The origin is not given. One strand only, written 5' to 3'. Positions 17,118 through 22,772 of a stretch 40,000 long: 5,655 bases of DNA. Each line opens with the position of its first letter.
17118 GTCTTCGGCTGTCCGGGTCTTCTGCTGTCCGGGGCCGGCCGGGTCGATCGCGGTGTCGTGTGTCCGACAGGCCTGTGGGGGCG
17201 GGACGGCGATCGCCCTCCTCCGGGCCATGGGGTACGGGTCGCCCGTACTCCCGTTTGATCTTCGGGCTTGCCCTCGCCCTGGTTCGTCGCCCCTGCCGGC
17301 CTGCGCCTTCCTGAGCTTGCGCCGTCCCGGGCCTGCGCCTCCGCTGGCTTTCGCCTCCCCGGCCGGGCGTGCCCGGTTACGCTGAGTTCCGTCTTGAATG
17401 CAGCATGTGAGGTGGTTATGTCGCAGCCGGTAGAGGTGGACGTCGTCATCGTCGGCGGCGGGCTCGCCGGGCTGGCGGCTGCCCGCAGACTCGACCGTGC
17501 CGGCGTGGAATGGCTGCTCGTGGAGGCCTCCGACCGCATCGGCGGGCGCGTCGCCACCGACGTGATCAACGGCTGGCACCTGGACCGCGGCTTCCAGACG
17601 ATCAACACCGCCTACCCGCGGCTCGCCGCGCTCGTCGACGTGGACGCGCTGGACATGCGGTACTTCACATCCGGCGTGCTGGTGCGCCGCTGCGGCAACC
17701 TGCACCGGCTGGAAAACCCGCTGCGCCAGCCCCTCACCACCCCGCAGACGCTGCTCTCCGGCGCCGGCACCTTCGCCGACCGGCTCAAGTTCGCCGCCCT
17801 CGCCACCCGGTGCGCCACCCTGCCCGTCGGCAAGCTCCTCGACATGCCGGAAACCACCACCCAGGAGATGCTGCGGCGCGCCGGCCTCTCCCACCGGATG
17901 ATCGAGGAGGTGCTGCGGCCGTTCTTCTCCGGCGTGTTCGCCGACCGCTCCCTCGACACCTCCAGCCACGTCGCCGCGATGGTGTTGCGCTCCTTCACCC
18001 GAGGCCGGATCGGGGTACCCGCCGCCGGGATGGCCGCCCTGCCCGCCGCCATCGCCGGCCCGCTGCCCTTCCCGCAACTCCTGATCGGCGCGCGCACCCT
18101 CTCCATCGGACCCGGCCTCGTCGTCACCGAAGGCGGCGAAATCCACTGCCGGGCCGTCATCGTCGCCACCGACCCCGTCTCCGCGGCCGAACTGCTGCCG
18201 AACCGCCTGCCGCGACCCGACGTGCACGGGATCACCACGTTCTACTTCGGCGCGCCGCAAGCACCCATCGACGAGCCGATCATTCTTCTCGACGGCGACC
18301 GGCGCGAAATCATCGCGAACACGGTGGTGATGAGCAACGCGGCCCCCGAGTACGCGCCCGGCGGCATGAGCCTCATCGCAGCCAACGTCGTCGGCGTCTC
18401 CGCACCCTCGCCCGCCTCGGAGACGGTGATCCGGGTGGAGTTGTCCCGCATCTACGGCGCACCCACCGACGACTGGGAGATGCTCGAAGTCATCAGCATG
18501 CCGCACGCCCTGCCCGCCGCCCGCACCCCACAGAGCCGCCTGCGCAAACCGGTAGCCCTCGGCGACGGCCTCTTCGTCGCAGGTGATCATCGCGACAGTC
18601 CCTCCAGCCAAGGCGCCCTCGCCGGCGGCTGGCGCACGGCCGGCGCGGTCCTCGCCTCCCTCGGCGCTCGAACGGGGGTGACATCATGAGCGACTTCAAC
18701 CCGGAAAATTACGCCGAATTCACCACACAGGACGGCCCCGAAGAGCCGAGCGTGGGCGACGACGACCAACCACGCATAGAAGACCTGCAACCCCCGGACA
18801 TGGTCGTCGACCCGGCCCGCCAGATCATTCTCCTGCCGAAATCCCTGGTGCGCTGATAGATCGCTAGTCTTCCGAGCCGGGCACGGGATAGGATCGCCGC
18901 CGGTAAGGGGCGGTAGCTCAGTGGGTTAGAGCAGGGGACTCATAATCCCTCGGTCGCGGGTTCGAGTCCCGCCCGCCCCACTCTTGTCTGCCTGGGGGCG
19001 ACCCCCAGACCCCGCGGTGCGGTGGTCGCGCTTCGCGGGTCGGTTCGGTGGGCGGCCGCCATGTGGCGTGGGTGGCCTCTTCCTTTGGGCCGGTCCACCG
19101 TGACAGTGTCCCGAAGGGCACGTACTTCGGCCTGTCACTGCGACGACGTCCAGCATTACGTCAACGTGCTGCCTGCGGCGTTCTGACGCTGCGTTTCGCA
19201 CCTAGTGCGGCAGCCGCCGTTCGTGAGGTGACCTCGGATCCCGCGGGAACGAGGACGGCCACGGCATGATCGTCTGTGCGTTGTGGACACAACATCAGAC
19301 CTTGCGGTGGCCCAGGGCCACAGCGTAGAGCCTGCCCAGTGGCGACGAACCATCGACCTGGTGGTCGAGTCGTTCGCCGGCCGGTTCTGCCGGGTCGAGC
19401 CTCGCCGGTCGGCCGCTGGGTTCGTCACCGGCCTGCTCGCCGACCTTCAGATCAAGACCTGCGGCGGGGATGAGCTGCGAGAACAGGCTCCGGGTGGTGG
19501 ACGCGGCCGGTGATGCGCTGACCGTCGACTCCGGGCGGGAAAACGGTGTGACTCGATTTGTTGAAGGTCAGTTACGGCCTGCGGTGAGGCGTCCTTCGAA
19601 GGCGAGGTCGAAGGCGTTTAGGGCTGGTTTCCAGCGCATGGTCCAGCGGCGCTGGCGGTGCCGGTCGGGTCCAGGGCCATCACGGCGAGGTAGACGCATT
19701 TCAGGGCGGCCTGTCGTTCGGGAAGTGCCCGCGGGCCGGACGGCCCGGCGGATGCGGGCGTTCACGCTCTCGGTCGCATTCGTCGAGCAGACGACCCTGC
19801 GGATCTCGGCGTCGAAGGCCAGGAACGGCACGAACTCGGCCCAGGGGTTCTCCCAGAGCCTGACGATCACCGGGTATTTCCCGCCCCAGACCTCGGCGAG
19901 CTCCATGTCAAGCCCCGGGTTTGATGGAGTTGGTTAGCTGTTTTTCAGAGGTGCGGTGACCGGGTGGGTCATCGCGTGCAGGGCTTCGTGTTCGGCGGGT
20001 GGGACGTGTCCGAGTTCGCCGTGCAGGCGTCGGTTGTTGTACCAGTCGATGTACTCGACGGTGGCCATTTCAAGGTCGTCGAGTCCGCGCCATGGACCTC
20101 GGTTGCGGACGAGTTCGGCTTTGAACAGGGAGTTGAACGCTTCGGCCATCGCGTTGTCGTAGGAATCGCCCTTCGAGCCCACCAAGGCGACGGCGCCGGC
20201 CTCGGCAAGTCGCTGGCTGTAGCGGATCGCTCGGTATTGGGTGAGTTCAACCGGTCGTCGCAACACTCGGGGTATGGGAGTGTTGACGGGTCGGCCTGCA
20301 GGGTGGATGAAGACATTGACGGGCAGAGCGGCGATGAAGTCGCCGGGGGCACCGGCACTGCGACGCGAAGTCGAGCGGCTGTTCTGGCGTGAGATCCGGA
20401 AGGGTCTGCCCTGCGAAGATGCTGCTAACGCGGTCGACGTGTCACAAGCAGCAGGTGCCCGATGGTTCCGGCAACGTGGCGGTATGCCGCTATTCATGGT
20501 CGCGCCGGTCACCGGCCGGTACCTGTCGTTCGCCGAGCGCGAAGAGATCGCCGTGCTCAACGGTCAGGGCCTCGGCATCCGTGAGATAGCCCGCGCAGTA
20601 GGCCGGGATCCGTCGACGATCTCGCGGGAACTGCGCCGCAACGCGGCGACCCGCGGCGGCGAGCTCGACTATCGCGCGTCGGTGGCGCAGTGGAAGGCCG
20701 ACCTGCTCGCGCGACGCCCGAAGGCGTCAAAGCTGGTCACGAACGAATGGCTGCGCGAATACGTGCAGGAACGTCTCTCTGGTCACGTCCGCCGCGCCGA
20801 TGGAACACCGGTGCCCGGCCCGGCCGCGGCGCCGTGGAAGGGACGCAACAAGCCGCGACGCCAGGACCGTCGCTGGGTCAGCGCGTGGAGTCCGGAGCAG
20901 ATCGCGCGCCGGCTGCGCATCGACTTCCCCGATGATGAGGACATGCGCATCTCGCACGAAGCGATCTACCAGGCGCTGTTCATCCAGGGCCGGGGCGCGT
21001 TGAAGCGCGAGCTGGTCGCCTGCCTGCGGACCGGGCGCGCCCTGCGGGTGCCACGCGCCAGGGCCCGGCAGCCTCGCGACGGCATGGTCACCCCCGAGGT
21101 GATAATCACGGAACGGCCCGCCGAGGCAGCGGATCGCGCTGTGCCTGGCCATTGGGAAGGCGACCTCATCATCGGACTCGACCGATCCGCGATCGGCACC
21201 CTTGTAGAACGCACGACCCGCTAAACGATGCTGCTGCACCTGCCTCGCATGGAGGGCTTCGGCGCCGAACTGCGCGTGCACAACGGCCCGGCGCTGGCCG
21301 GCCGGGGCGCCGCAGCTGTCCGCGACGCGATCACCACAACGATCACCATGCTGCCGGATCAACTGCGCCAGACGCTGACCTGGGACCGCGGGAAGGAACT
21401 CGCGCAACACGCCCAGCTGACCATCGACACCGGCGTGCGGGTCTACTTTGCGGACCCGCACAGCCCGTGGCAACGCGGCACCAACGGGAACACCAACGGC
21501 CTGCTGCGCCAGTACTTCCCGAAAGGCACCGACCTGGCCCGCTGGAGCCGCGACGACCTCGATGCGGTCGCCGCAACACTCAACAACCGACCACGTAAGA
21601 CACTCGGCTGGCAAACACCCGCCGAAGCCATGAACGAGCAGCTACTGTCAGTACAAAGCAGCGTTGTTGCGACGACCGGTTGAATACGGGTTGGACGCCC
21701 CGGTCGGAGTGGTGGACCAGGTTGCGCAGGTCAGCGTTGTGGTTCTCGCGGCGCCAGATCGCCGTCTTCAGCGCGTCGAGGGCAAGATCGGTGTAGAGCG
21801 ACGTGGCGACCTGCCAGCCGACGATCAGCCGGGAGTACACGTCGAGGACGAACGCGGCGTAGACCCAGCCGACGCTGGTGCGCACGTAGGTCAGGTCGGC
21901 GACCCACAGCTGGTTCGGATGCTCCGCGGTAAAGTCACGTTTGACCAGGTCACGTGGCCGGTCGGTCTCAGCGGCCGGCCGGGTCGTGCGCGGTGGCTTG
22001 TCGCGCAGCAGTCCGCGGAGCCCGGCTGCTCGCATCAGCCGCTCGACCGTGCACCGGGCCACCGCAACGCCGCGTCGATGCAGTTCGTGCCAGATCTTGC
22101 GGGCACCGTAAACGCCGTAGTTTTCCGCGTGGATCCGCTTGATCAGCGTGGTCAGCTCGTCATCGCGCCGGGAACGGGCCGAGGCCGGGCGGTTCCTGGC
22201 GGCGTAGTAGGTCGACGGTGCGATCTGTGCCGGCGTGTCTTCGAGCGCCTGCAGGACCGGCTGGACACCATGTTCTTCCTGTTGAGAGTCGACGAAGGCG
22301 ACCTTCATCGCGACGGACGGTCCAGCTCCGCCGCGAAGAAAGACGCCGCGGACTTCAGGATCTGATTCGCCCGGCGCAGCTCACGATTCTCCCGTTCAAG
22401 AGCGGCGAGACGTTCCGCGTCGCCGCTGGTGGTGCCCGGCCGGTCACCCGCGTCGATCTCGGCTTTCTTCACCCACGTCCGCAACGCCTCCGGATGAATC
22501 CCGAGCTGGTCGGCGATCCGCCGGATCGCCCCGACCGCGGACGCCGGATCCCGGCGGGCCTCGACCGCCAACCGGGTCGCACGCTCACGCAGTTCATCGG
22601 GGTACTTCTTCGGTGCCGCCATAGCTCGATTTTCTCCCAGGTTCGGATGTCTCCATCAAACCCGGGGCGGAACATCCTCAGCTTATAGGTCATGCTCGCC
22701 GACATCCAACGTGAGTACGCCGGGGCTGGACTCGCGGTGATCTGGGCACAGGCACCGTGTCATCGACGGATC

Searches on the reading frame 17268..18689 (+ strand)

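Call 38: search_protein_families(library=pfam, proteins=[window:17268-18689:+], max_evalue=0.00001)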
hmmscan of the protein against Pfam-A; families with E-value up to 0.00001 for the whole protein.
window:17268-18689:+ (473 aa): 6 families
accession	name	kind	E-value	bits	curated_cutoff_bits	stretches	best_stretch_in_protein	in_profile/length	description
PF01593.30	Amino_oxidase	-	8.2e-39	134.5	19.8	1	66-462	1-443/443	Flavin containing amine oxidoreductase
PF13450.12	NAD_binding_8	-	9.3e-16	58.3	21.9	1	61-124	1-66/68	NAD(P)-binding Rossmann-like domain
PF01266.30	DAO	-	5.8e-09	36.4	27.9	1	58-104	1-50/353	FAD dependent oxidoreductase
PF12831.13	FAD_oxidored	-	9.3e-08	32.2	27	1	58-99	1-42/416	FAD dependent oxidoreductase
PF01494.25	FAD_binding_3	-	1.8e-06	27.8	22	1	56-88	1-33/349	FAD binding domain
PF00890.30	FAD_binding_2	-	2.4e-06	27.5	20.4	1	58-94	1-37/414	FAD binding domain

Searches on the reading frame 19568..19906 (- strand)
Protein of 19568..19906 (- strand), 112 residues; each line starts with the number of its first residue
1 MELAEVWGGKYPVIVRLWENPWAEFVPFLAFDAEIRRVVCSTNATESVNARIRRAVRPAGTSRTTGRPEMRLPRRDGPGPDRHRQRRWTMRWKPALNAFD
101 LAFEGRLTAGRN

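Call 79: search_protein_families(library=pfam, proteins=[window:19568-19906:-], max_evalue=0.001)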
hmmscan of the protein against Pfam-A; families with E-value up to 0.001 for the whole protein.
window:19568-19906:- (112 aa): 1 family
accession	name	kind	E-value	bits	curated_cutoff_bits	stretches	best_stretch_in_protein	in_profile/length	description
PF00872.24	Transposase_mut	-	5.9e-14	52.2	21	1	3-58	296-351/379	Transposase, Mutator family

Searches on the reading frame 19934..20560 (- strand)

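Call 79: search_protein_families(library=pfam, proteins=[window:19934-20560:-], max_evalue=0.001)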
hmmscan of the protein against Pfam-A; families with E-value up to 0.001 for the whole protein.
window:19934-20560:- (208 aa): 2 families
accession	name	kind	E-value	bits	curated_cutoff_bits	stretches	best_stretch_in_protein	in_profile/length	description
PF13683.12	rve_3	-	1.7e-11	44.2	26.5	1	129-188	9-67/67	Integrase core domain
PF13333.12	rve_2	-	2.1e-08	34.6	22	1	140-192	1-52/56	Integrase core domain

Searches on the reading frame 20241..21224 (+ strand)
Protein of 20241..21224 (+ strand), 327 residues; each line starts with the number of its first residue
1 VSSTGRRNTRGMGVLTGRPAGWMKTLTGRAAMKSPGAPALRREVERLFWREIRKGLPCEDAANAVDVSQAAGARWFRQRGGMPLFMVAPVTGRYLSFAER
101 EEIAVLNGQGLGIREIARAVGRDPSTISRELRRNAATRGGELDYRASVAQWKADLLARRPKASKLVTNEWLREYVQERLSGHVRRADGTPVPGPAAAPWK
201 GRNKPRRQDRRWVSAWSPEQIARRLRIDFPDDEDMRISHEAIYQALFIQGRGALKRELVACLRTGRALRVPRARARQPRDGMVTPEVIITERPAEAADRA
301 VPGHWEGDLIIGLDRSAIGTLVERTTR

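Call 79: search_protein_families(library=pfam, proteins=[window:20241-21224:+], max_evalue=0.001)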
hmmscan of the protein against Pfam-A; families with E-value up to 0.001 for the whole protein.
window:20241-21224:+ (327 aa): 2 families
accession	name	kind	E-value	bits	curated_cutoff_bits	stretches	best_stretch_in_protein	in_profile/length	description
PF13936.12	HTH_38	-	1.3e-18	66.9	27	1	92-134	2-44/44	Helix-turn-helix domain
PF13384.12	HTH_23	-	8.2e-09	35.5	24.6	1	97-134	4-41/50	Homeodomain-like domain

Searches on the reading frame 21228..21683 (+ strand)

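Call 79: search_protein_families(library=pfam, proteins=[window:21228-21683:+], max_evalue=0.001)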
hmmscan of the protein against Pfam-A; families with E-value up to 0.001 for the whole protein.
window:21228-21683:+ (151 aa): 1 family
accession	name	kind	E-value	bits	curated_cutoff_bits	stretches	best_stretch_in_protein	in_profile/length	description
PF00665.32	rve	-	0.00013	22.6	32.6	1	29-80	49-102/102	Integrase core domain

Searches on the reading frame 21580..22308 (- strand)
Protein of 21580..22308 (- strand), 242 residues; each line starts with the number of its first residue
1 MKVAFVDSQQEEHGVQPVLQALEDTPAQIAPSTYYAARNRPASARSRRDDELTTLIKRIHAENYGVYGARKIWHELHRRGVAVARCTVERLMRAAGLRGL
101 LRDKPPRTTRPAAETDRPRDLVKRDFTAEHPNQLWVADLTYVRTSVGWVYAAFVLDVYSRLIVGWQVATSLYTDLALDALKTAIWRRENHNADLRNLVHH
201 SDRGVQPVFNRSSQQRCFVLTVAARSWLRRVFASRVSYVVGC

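Call 79: search_protein_families(library=pfam, proteins=[window:21580-22308:-], max_evalue=0.001)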
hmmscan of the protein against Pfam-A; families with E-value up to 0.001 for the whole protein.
window:21580-22308:- (242 aa): 2 families
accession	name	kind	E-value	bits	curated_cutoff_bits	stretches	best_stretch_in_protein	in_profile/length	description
PF13276.12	HTH_21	-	8.6e-21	74.4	28.1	1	48-104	2-59/60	HTH-like domain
PF00665.32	rve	-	2.3e-16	60.4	32.6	1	129-206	2-77/102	Integrase core domain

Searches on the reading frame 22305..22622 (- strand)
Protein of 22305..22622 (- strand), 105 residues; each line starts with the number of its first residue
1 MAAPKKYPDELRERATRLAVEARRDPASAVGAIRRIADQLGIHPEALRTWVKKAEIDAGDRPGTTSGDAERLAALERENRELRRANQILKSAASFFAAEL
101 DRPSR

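Call 79: search_protein_families(library=pfam, proteins=[window:22305-22622:-], max_evalue=0.001)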
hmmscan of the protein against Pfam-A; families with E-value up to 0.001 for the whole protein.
window:22305-22622:- (105 aa): 1 family
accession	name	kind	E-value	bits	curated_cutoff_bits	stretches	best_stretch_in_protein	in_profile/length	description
PF01527.26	HTH_Tnp_1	-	4.3e-13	49.7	24.1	1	1-86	1-74/75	Transposase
